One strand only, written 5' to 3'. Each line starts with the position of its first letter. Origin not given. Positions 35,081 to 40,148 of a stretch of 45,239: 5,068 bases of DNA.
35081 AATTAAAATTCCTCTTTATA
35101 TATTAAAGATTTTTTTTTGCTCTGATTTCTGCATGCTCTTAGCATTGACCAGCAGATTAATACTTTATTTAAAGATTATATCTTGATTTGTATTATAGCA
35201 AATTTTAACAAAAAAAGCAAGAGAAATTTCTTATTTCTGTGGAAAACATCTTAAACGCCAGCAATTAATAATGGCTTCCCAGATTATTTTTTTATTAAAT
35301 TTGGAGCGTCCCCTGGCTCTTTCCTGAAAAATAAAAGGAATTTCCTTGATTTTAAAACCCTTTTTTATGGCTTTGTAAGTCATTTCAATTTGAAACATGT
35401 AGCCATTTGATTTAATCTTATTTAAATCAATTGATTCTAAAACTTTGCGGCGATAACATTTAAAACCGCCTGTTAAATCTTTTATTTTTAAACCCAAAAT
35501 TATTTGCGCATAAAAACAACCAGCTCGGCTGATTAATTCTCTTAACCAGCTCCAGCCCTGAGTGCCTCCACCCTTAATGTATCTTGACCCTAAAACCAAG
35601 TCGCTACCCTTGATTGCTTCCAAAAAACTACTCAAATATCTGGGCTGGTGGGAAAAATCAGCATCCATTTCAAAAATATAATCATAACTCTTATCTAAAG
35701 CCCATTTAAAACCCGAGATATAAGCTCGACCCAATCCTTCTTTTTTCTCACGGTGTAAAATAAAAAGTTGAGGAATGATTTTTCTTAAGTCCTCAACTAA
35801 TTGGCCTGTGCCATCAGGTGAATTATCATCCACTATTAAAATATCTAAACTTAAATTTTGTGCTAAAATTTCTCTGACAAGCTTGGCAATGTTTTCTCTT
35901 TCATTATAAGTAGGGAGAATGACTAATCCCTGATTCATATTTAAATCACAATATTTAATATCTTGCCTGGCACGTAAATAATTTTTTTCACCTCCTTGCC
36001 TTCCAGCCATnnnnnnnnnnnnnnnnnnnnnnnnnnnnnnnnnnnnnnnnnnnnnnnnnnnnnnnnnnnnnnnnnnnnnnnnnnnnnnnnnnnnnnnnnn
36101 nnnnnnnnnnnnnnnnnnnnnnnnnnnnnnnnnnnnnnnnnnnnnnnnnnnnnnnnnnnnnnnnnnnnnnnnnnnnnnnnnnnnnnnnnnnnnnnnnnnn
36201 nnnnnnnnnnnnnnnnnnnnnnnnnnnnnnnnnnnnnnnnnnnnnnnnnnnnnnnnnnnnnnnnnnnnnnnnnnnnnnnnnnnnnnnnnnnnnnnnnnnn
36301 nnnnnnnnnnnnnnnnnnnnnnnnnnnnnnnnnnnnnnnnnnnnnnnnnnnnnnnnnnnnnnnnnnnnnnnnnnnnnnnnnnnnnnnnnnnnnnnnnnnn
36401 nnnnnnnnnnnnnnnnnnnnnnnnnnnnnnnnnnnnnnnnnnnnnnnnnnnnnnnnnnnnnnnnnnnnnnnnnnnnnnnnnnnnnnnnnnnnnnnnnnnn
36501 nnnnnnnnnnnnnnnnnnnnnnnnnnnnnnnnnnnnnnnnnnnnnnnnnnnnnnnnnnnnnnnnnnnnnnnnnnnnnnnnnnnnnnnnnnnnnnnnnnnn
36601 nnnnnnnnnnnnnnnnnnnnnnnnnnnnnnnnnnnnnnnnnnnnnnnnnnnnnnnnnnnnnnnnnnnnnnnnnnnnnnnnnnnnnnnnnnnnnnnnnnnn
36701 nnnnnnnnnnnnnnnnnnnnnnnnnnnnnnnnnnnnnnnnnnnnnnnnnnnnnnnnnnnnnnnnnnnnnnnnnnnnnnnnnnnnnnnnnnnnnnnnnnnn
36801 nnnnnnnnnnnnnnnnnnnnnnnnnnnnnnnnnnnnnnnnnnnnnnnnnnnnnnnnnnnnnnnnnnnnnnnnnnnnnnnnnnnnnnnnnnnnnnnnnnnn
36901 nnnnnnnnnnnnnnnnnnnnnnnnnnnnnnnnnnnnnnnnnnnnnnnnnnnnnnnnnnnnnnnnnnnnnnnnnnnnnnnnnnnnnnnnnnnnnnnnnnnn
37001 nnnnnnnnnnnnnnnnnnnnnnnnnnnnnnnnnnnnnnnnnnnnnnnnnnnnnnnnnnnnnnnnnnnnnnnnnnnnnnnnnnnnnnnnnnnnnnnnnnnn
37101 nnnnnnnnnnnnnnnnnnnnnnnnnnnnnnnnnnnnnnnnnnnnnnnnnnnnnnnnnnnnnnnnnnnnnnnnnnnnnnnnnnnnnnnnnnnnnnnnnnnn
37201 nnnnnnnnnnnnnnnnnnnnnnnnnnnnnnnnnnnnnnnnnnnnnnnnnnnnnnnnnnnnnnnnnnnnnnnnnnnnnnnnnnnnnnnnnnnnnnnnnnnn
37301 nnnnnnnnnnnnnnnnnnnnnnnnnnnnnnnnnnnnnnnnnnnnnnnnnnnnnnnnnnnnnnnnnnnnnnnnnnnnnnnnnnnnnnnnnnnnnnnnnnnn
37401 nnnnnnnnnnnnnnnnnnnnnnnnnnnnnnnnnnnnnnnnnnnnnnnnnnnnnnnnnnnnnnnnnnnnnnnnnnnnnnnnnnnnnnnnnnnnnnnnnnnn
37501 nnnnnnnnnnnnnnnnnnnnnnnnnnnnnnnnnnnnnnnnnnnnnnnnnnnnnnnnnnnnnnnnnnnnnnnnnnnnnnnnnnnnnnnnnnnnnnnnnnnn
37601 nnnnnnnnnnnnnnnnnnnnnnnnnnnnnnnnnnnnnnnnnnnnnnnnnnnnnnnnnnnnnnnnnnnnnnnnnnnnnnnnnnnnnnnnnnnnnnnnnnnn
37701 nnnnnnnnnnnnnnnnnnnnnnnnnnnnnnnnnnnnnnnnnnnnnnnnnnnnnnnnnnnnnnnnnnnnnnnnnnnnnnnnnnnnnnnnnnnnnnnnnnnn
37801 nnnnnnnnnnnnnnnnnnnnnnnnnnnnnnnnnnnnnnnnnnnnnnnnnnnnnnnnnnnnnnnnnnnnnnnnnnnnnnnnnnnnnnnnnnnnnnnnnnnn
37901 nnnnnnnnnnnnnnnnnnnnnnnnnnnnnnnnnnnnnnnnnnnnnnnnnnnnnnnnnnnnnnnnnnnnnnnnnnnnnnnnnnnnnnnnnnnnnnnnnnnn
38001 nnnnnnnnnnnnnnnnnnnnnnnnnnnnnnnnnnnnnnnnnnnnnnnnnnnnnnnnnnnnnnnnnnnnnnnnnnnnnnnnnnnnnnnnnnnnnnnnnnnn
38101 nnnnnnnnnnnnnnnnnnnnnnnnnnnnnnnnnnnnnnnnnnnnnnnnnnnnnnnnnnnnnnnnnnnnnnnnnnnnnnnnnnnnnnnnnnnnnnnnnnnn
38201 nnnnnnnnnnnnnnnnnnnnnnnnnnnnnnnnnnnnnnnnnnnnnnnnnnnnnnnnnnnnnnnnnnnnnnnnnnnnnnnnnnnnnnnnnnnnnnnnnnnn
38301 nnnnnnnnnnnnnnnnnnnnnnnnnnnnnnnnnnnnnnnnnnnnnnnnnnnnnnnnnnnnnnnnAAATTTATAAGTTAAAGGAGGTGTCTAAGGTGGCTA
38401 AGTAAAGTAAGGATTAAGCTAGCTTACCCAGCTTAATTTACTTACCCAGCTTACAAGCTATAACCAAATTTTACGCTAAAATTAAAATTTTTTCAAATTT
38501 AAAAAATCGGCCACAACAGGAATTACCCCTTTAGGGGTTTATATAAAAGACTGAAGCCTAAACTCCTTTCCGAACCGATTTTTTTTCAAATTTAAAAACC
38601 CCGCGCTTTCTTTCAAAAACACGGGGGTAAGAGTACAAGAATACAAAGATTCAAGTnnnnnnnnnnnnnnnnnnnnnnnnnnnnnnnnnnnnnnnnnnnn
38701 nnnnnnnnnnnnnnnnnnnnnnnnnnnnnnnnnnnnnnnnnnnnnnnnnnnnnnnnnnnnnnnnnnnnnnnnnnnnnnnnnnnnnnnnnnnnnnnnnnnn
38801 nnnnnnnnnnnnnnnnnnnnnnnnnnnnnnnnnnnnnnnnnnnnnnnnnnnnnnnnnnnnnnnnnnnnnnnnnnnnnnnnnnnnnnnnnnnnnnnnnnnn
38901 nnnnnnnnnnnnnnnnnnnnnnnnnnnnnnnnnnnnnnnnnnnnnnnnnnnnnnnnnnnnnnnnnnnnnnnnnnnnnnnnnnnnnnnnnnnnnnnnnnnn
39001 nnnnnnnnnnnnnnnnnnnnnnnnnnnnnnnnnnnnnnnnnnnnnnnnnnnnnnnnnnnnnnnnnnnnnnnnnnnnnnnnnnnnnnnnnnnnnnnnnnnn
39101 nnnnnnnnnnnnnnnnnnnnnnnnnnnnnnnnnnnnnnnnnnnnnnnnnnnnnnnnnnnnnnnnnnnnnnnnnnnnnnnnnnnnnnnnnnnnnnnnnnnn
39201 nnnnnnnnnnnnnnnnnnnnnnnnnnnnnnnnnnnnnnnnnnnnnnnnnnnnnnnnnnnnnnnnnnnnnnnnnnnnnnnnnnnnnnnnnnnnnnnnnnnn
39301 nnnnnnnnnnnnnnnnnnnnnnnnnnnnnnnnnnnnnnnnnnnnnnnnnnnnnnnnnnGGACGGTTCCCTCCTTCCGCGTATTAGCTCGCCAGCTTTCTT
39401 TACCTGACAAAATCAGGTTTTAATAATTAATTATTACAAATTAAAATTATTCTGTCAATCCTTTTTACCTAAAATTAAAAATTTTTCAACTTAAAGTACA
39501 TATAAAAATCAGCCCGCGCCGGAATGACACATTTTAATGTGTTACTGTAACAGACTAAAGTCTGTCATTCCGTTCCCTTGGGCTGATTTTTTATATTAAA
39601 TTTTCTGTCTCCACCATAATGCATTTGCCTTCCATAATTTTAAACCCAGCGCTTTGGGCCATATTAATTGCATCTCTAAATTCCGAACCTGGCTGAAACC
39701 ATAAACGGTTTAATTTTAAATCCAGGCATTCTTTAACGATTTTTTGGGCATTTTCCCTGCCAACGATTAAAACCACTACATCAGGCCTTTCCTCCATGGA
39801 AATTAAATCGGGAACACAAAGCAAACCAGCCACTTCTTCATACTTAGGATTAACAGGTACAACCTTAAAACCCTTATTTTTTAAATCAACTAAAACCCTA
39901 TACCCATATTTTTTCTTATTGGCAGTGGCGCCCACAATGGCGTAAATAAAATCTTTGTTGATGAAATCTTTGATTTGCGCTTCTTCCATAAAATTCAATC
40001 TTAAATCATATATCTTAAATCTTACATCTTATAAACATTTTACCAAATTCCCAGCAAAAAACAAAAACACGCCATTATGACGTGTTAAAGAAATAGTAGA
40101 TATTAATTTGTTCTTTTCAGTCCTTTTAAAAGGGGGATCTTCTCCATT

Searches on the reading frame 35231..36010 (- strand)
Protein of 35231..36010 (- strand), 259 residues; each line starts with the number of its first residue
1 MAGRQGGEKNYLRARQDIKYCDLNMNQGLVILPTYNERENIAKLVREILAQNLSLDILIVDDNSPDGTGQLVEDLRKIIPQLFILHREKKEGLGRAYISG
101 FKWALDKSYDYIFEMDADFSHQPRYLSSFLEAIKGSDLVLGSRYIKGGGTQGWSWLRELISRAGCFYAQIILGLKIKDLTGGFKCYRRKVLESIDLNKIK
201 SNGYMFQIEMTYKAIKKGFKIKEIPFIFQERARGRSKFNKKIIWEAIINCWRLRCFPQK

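Call 63: search_protein_families(library=pfam, proteins=[window:35231-36010:-], max_evalue=0.01)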
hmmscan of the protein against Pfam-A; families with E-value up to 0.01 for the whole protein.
window:35231-36010:- (259 aa): 2 families
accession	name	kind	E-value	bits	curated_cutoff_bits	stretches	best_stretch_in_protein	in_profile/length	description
PF00535.33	Glycos_transf_2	-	6e-33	114.6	23.3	1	30-193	2-166/168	Glycosyl transferase family 2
PF13641.12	Glyco_tranf_2_3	-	0.00037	21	27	1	30-246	5-220/230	Glycosyltransferase like family 2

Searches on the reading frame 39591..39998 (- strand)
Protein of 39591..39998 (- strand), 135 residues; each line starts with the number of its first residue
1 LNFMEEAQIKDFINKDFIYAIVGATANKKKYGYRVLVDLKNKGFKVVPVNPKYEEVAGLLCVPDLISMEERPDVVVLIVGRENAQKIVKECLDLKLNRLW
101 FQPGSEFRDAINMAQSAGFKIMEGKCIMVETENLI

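Call 63: search_protein_families(library=pfam, proteins=[window:39591-39998:-], max_evalue=0.01)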
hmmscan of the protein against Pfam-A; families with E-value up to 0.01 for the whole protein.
window:39591-39998:- (135 aa): 2 families
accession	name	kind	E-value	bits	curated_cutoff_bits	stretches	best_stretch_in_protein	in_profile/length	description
PF13380.12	CoA_binding_2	-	4.8e-31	108.1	22.8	1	19-131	3-115/116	CoA binding domain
PF02629.25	CoA_binding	-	5.5e-07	30.7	22.3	1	20-96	7-88/97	CoA binding domain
